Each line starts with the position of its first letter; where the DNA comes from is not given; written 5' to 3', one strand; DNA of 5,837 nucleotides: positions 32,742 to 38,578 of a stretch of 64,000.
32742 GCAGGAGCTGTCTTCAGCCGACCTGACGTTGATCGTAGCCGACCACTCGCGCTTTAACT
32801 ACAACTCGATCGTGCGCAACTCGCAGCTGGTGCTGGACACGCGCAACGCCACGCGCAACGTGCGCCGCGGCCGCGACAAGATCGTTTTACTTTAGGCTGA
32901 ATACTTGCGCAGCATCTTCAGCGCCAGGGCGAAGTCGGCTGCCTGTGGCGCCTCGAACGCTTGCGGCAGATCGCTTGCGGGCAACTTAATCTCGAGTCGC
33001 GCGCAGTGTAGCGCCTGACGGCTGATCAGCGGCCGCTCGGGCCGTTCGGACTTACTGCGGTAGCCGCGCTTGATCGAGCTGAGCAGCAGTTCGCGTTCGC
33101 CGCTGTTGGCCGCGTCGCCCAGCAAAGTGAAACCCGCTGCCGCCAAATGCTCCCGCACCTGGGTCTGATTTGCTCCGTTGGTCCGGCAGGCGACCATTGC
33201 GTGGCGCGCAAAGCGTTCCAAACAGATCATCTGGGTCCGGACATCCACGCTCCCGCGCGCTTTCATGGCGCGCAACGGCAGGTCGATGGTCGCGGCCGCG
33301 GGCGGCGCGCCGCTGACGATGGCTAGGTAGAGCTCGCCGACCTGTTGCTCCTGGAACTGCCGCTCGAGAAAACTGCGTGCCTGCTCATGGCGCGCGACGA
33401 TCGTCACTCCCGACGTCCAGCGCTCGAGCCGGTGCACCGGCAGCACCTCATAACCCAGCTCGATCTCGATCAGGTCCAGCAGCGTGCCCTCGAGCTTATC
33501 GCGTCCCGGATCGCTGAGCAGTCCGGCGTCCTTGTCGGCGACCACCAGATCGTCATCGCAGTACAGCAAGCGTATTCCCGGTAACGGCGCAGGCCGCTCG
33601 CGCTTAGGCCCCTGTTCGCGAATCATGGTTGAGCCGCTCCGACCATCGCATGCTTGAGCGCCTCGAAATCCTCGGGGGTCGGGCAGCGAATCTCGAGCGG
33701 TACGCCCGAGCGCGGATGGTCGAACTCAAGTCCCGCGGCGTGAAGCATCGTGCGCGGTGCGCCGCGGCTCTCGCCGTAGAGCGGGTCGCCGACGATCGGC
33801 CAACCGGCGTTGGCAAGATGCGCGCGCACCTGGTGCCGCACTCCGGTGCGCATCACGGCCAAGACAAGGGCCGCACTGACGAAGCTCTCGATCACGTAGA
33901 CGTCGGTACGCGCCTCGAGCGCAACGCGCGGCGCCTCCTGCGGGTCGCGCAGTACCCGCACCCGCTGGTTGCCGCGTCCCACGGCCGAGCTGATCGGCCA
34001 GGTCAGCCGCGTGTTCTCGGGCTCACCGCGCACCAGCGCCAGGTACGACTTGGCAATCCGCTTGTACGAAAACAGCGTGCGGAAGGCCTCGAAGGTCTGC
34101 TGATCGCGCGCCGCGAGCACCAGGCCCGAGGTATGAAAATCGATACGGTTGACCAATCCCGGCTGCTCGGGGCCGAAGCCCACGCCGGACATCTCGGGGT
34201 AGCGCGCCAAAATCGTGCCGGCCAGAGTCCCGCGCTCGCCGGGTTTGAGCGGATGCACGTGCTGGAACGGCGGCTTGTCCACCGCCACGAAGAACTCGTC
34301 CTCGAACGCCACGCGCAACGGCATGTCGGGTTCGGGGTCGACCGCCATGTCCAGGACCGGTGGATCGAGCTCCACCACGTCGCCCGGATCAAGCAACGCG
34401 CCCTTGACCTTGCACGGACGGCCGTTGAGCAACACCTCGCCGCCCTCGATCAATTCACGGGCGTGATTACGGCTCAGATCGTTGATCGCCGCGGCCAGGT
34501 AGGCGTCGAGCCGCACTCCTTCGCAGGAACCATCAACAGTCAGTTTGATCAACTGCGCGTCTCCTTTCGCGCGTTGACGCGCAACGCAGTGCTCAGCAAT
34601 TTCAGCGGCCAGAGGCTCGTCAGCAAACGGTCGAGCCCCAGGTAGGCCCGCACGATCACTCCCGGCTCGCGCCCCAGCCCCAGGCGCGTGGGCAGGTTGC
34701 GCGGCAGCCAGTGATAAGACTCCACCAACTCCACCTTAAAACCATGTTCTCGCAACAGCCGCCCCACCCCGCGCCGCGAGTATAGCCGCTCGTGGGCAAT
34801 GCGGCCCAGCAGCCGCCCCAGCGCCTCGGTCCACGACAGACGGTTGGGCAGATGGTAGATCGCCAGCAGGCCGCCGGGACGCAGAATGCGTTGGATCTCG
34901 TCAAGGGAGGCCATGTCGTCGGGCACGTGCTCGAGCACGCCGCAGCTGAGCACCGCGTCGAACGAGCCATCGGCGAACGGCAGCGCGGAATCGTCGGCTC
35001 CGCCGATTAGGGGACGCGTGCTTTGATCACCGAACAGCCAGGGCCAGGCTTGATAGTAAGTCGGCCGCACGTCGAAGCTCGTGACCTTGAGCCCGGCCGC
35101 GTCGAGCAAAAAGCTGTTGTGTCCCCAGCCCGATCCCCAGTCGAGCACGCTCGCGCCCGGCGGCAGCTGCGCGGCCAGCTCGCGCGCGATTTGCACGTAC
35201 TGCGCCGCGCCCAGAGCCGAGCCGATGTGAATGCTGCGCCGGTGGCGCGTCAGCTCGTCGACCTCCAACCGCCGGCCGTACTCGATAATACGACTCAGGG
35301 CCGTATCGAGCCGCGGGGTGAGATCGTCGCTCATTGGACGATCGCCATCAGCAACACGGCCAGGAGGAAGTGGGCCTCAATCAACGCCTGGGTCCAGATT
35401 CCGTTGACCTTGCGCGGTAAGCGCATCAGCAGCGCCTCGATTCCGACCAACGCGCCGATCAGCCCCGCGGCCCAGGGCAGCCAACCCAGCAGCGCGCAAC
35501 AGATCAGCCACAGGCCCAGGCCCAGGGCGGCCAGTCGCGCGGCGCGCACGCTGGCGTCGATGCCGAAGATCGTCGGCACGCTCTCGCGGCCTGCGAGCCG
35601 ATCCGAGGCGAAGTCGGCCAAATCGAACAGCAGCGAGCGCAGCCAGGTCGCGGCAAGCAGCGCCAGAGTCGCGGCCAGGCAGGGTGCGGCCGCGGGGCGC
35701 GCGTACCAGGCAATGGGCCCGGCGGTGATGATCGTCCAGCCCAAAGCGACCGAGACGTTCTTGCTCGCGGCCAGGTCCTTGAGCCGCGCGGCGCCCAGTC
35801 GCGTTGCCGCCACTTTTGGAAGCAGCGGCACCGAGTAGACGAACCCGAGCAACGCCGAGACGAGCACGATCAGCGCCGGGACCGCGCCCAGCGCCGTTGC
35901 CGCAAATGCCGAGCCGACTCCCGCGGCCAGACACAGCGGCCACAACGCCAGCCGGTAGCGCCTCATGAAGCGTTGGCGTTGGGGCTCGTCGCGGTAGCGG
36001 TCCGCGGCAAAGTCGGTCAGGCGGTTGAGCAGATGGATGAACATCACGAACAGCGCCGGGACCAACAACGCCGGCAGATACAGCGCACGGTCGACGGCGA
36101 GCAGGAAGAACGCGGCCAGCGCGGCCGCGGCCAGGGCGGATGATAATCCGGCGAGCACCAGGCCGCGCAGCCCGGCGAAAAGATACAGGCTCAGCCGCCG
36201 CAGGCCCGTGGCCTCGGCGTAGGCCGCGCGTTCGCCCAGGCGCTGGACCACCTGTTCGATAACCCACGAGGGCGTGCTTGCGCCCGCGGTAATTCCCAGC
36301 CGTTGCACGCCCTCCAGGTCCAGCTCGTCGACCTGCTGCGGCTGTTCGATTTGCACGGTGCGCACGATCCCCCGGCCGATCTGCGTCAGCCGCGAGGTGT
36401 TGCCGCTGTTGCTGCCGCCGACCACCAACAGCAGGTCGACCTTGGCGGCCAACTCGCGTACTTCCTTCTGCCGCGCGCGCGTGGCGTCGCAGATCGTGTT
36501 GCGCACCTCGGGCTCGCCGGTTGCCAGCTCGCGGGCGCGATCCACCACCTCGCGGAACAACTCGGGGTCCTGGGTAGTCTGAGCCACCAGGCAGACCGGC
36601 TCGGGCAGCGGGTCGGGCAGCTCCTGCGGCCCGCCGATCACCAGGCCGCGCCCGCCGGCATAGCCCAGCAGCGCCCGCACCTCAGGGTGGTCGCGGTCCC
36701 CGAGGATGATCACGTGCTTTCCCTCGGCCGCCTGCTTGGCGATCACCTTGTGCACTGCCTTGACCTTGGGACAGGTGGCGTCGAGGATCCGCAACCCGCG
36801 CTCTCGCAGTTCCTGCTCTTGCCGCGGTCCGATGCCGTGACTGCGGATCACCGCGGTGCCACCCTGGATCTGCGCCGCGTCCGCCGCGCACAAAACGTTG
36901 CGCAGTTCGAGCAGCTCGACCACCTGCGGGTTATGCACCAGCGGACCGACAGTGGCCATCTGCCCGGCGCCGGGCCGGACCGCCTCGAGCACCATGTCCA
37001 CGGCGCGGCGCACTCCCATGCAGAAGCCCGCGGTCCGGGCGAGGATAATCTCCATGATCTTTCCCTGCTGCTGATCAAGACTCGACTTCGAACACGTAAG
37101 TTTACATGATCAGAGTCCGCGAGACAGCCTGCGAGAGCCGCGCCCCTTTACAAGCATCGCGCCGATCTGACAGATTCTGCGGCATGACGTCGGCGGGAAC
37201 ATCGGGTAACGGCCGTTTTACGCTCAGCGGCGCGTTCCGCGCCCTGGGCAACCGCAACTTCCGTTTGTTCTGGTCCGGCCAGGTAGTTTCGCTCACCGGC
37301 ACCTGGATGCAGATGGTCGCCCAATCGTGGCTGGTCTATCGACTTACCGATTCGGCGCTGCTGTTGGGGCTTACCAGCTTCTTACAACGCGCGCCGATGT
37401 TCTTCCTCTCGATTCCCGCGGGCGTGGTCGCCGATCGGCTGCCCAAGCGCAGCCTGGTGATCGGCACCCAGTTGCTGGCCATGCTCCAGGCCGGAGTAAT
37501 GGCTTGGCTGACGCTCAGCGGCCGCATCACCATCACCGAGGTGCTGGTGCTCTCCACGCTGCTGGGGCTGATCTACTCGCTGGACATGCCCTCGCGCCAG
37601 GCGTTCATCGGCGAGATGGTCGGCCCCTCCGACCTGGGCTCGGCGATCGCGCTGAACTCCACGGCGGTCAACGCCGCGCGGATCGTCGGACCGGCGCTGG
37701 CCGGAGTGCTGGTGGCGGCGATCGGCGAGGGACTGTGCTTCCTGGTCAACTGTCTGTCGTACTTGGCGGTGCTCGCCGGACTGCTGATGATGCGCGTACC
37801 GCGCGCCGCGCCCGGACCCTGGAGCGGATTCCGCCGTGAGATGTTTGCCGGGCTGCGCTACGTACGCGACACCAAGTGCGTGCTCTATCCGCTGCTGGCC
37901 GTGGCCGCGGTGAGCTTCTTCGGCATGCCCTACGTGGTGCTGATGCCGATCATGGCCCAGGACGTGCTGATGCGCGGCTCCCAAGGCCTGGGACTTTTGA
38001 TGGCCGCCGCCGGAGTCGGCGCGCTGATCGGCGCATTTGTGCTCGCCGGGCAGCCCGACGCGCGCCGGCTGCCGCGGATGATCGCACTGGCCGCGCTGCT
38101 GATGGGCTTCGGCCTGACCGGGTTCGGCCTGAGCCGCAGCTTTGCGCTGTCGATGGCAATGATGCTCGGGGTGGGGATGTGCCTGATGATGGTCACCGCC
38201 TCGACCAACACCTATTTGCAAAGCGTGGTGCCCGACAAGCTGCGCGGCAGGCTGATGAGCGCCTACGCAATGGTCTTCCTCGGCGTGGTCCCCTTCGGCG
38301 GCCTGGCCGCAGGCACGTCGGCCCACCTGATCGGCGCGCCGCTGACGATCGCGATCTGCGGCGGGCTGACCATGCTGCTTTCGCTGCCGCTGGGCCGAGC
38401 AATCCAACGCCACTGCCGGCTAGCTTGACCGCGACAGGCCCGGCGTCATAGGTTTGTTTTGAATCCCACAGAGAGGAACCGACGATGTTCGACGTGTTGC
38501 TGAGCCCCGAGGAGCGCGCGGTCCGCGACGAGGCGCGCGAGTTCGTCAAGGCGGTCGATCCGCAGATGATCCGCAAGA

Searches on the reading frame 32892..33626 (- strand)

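Call 52: search_protein_families(library=pfam, proteins=[window:32892-33626:-], max_evalue=0.001)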
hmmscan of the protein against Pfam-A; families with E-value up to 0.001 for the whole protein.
window:32892-33626:- (244 aa): 1 family
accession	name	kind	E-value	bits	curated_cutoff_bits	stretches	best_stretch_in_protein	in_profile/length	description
PF00849.27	PseudoU_synth_2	-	6.6e-16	59.3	26.8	1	26-163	1-152/152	RNA pseudouridylate synthase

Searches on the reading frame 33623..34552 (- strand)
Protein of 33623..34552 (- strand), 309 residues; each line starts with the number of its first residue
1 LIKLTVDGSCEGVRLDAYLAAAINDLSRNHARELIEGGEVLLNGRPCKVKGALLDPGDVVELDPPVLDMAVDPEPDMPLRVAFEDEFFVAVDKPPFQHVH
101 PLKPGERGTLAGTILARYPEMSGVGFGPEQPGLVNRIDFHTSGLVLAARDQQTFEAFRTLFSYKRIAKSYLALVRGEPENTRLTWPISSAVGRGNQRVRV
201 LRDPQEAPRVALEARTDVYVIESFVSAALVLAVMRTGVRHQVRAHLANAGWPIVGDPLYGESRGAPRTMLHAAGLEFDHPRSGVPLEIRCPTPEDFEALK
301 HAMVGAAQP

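Call 52: search_protein_families(library=pfam, proteins=[window:33623-34552:-], max_evalue=0.001)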
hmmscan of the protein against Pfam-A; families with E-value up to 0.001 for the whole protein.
window:33623-34552:- (309 aa): 3 families
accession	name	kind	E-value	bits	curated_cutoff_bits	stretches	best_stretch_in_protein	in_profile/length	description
PF00849.27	PseudoU_synth_2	-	2e-17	64.3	26.8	1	89-247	3-151/152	RNA pseudouridylate synthase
PF01479.30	S4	-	8.2e-11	41.9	22.8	1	13-60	1-48/48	S4 domain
PF13275.11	S4_2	-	0.00044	20.5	24.6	1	30-63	25-58/65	S4 domain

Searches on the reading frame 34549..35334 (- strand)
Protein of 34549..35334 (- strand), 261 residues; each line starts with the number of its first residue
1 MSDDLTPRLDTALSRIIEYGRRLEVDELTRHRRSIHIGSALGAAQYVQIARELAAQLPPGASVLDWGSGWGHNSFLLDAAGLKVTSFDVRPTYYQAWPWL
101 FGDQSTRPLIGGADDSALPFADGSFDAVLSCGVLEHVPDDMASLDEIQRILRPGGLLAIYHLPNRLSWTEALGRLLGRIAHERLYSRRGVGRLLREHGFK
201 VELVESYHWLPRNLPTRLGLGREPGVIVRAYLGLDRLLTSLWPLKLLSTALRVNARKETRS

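Call 52: search_protein_families(library=pfam, proteins=[window:34549-35334:-], max_evalue=0.001)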
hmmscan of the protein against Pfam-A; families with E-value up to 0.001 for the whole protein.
window:34549-35334:- (261 aa): 8 families
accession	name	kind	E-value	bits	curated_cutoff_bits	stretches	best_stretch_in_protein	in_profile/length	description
PF08241.18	Methyltransf_11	-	4.8e-17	62.8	21.2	1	64-159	1-95/95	Methyltransferase domain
PF13489.12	Methyltransf_23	-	5.6e-15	55.9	27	1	50-202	13-162/164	Methyltransferase domain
PF13649.12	Methyltransf_25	-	4.6e-13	50.1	27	1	63-155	1-97/97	Methyltransferase domain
PF08242.18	Methyltransf_12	-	7.2e-09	36.7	30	1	64-157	1-98/98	Methyltransferase domain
PF13847.12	Methyltransf_31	-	4.1e-08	33.5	27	1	117-161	65-111/145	Methyltransferase domain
PF05148.21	Methyltransf_8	-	8.4e-05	23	27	1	114-180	112-177/219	Hypothetical methyltransferase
PF01209.24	Ubie_methyltran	-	0.00011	22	20.1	1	114-159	106-151/233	ubiE/COQ5 methyltransferase family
PF02353.26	CMAS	-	0.00064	19.6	27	0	41-73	43-76/273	Mycolic acid cyclopropane synthetase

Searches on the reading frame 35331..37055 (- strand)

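Call 52: search_protein_families(library=pfam, proteins=[window:35331-37055:-], max_evalue=0.001)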
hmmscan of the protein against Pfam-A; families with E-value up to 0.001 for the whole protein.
window:35331-37055:- (574 aa): 2 families
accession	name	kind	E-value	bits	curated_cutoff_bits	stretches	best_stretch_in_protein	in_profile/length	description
PF02401.23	LYTB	-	8.8e-82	274.8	24.5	1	3-273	1-266/267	LytB protein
PF01040.23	UbiA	-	7.8e-09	35.6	34.2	1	306-542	4-230/250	UbiA prenyltransferase family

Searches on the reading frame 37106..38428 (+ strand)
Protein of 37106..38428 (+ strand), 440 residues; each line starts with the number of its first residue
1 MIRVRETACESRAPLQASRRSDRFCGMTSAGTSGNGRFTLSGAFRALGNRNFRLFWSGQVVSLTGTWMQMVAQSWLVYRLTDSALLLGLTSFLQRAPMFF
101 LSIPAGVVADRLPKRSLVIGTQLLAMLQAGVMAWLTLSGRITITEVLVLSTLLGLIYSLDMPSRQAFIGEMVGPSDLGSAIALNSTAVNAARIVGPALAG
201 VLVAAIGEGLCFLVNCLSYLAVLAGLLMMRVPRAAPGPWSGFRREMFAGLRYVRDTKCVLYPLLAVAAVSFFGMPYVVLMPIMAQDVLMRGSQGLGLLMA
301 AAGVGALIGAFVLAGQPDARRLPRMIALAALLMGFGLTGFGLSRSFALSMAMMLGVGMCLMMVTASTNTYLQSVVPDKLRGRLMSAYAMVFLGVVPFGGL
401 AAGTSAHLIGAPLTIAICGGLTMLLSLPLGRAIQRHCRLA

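Call 52: search_protein_families(library=pfam, proteins=[window:37106-38428:+], max_evalue=0.001)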
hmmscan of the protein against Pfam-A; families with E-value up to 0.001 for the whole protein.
window:37106-38428:+ (440 aa): 2 families
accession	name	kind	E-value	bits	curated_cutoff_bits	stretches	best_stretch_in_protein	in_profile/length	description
PF05977.19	MFS_3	-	7e-62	210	27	1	42-428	2-388/524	Transmembrane secretion effector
PF07690.21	MFS_1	-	3.4e-29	102.3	33.4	1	56-391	2-339/347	Major Facilitator Superfamily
